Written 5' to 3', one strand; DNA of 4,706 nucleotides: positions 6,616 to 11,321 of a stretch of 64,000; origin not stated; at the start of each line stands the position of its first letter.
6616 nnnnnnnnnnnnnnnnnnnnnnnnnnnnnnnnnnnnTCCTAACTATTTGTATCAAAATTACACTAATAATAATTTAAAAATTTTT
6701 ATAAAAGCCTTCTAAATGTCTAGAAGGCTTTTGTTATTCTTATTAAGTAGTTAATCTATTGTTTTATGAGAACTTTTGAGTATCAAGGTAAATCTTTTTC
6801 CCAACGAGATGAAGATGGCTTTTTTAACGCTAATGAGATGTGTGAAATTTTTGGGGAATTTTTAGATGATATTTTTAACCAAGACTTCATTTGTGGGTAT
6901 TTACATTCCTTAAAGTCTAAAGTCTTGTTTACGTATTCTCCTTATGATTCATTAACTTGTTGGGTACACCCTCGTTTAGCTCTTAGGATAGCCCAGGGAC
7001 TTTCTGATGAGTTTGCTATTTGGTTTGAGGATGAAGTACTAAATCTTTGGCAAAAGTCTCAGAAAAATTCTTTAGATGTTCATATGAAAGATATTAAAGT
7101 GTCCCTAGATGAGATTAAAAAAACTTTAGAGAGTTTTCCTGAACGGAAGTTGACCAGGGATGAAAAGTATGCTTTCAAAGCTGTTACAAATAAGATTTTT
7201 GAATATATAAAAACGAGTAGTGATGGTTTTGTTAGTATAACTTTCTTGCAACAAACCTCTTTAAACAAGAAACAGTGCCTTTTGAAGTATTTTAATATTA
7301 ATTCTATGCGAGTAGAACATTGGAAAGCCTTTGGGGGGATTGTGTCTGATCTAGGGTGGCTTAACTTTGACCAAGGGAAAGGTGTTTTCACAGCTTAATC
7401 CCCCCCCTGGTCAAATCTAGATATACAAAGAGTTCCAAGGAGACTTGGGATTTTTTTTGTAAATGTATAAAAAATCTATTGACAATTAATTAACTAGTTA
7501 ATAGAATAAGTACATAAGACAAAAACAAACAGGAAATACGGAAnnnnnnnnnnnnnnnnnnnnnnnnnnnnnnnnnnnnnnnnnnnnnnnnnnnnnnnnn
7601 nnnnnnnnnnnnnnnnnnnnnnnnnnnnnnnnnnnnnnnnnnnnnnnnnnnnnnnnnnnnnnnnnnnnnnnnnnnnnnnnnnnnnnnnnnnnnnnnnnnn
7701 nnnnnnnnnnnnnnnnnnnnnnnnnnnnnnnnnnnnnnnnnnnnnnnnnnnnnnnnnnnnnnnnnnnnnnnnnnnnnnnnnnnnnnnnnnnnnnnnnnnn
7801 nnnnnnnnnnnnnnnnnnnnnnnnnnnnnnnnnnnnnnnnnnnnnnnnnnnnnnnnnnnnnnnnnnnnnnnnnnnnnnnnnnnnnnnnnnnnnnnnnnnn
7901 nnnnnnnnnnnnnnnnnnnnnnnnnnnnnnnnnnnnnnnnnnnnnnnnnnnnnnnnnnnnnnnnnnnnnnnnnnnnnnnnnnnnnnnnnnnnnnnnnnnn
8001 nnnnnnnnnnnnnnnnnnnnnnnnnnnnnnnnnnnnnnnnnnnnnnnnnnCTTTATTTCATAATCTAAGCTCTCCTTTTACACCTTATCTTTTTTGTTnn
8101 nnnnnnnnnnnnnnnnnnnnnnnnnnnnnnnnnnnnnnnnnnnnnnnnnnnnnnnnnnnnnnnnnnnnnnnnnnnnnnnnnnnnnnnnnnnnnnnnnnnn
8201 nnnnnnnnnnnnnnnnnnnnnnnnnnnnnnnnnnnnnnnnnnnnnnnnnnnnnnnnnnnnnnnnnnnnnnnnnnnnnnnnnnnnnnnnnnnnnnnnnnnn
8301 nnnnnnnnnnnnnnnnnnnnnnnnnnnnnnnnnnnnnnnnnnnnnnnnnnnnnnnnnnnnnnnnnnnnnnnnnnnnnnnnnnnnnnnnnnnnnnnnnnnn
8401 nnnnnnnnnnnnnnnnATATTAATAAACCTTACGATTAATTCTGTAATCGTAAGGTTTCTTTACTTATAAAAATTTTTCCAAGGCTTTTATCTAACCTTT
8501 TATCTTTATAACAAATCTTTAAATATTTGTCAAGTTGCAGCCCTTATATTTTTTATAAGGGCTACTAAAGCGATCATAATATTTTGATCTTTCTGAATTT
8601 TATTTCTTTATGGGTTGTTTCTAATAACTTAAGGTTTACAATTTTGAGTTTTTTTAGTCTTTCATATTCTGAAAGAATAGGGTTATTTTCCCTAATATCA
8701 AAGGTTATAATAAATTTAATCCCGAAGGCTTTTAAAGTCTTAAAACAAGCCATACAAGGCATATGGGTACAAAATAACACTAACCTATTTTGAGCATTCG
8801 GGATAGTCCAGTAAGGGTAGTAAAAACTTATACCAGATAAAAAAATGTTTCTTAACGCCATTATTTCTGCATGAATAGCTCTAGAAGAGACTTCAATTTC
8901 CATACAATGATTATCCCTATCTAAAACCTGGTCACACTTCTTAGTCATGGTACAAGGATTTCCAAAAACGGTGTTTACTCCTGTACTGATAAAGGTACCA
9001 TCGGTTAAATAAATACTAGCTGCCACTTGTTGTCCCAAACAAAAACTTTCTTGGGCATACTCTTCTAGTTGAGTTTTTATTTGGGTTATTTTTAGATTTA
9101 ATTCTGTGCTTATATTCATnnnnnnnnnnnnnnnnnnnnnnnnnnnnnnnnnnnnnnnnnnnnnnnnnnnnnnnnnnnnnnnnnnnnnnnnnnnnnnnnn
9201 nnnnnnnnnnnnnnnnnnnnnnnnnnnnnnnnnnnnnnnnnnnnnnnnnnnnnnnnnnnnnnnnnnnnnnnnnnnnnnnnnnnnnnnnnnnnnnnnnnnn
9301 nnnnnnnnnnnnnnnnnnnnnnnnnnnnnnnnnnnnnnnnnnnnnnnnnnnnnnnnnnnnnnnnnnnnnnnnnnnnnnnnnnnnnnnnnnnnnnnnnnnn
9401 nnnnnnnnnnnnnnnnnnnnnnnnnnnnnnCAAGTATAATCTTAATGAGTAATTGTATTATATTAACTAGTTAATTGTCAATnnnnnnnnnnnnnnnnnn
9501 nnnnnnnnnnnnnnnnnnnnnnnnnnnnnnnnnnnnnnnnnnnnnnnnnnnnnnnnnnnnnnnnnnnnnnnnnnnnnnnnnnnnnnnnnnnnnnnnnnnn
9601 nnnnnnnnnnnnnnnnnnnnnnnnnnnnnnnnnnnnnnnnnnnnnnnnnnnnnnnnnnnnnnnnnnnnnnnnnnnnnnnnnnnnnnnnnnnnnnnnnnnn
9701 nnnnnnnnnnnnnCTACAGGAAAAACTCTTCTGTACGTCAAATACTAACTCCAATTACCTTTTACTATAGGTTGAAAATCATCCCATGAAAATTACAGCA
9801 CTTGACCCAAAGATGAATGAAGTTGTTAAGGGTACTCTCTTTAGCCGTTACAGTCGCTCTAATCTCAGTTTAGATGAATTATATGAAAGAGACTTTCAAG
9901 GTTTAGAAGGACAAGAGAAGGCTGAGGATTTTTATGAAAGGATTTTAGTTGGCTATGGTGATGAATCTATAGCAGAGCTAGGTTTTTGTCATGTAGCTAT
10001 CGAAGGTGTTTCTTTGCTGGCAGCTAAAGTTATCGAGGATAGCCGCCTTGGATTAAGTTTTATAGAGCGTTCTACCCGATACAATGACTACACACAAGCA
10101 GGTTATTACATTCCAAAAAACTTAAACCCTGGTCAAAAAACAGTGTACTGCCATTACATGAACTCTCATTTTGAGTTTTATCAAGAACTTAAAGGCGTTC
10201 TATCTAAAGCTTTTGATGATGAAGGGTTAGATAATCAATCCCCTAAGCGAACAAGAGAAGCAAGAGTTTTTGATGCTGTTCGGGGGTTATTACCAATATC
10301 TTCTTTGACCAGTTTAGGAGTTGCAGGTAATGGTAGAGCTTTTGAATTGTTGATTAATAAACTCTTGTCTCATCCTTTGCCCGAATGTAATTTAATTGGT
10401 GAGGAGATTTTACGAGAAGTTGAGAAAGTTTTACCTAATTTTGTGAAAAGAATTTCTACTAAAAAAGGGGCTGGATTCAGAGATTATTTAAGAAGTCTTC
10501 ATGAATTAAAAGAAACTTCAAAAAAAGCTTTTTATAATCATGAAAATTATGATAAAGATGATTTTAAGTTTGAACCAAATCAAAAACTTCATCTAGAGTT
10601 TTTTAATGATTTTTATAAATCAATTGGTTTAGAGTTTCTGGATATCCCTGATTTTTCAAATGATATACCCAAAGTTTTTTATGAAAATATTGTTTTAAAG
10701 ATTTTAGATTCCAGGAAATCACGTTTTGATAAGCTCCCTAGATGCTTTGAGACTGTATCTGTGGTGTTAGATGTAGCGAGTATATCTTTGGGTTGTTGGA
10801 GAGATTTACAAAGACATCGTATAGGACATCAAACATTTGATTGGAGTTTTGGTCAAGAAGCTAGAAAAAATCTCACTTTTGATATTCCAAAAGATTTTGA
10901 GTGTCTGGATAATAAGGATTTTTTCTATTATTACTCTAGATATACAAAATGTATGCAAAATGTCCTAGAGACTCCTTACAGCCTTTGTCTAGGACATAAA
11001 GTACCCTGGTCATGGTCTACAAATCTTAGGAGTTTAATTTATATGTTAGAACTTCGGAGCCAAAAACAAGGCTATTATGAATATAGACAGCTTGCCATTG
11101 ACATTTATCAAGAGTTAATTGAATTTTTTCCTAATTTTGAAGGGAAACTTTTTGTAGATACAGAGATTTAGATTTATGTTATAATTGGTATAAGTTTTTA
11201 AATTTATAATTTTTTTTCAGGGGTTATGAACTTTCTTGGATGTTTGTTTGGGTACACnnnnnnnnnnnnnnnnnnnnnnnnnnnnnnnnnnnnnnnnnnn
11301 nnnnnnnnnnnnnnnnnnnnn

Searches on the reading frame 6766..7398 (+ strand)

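Call 47: search_protein_families(library=pfam, proteins=[window:6766-7398:+], max_evalue=0.01)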
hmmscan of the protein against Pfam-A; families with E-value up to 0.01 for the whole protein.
window:6766-7398:+ (210 aa): 1 family
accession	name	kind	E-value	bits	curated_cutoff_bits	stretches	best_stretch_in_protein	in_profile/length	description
PF04383.19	KilA-N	-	2.5e-08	34.2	23.8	1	12-92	10-102/107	KilA-N domain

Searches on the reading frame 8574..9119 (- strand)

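Call 58: search_protein_families(library=pfam, proteins=[window:8574-9119:-], max_evalue=0.01)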
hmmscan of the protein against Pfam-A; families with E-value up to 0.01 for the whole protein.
window:8574-9119:- (181 aa): 3 families
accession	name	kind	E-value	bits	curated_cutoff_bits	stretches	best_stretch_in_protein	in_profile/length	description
PF00383.29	dCMP_cyt_deam_1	-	3.9e-09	36.8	25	1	19-138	12-99/102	Cytidine and deoxycytidylate deaminase zinc-binding region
PF14437.12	MafB19-deam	-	0.0045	17.3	27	0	17-140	9-100/142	MafB19-like deaminase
PF18750.7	SNAD4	-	0.0077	16.7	27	0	73-132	25-74/130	Secreted Novel AID/APOBEC-like Deaminase 4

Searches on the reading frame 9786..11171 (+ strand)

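Call 47: search_protein_families(library=pfam, proteins=[window:9786-11171:+], max_evalue=0.01)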
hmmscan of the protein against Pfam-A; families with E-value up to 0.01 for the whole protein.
window:9786-11171:+ (461 aa): 1 family
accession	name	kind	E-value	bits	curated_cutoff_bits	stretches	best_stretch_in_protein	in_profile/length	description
PF02511.20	Thy1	-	8e-33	114.3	24.8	2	38-218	31-191/191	Thymidylate synthase complementing protein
